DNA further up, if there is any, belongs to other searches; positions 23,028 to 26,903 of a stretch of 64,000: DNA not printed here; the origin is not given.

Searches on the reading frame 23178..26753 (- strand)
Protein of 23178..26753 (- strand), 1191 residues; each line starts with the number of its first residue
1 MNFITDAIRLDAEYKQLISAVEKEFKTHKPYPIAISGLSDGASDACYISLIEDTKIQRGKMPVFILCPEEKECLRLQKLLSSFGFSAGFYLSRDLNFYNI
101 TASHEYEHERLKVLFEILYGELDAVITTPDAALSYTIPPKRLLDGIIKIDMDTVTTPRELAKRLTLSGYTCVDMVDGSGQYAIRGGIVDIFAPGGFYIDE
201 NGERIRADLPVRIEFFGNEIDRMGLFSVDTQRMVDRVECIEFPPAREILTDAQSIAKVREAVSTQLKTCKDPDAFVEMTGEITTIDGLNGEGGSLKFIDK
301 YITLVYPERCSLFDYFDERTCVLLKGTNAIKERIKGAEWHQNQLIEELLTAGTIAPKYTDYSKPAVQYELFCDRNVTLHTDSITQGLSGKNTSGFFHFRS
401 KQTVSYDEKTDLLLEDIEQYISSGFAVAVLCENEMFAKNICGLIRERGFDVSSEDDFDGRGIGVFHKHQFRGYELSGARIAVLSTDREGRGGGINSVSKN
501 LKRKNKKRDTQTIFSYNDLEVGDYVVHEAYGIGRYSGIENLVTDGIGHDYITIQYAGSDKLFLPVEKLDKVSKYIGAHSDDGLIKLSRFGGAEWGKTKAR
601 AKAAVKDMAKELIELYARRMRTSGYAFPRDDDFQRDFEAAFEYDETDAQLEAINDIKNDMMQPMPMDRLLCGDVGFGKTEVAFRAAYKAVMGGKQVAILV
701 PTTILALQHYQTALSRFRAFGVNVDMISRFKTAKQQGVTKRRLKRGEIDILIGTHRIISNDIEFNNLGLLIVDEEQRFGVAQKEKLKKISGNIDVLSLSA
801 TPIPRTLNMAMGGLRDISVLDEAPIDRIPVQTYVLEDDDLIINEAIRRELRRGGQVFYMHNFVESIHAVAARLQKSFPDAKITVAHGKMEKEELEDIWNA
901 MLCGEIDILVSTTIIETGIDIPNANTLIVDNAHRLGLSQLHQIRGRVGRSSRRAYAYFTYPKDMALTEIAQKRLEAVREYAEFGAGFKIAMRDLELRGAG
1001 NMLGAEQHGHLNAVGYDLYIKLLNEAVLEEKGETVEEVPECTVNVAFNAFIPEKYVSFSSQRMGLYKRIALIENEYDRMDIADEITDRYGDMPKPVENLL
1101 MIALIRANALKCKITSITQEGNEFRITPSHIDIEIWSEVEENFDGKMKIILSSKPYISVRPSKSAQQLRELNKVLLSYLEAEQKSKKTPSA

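Call 65: search_protein_families(library=ncbifam, proteins=[window:23178-26753:-], max_evalue=1e-10)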
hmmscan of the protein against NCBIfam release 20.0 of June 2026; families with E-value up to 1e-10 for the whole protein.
window:23178-26753:- (1191 aa): 20 families
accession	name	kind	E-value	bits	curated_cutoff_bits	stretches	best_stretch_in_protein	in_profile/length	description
TIGR00580.2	mfd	equivalog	1e-298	993.7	800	1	166-1117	3-906/907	transcription-repair coupling factor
NF007966.0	PRK10689.1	equivalog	7.6e-214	712.7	1329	1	55-1118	34-1079/1148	transcription-repair coupling factor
NF008168.0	PRK10917.2-2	equivalog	3.2e-126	422.6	718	1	621-1019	342-746/795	ATP-dependent DNA helicase RecG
NF008165.0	PRK10917.1-3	equivalog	2.8e-117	393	711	1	618-1012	238-636/692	ATP-dependent DNA helicase RecG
TIGR00643.1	recG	equivalog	7.1e-115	385.1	659.4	1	625-1011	216-608/629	ATP-dependent DNA helicase RecG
NF008163.0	PRK10917.1-1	equivalog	5.8e-102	342.2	796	1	615-1012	237-644/692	ATP-dependent DNA helicase RecG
NF008170.0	PRK10917.2-4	equivalog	1.5e-100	337.4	975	1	622-1010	378-770/826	ATP-dependent DNA helicase RecG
NF008164.0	PRK10917.1-2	equivalog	2.3e-99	333.6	785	1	616-1010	248-645/704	ATP-dependent DNA helicase RecG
NF008166.0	PRK10917.1-4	equivalog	5.8e-95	318.8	864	1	629-1010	261-655/705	ATP-dependent DNA helicase RecG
NF008167.0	PRK10917.2-1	equivalog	1.7e-76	257.9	995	2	624-837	263-491/744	ATP-dependent DNA helicase RecG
NF008169.0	PRK10917.2-3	equivalog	1.6e-62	211.9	555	1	635-1010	220-582/610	ATP-dependent DNA helicase RecG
TIGR00595.1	priA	equivalog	1.3e-18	66.8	230.35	1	669-786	1-113/509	replication restart helicase PriA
NF004066.1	PRK05580.1-3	equivalog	2.9e-16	59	813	1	534-779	145-380/788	primosomal protein N'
NF004070.0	PRK05580.2-2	equivalog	4.7e-16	58.1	921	0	628-786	180-333/729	primosomal protein N'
NF004071.0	PRK05580.2-3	equivalog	1.5e-15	56.2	1105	1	647-786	204-338/735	primosomal protein N'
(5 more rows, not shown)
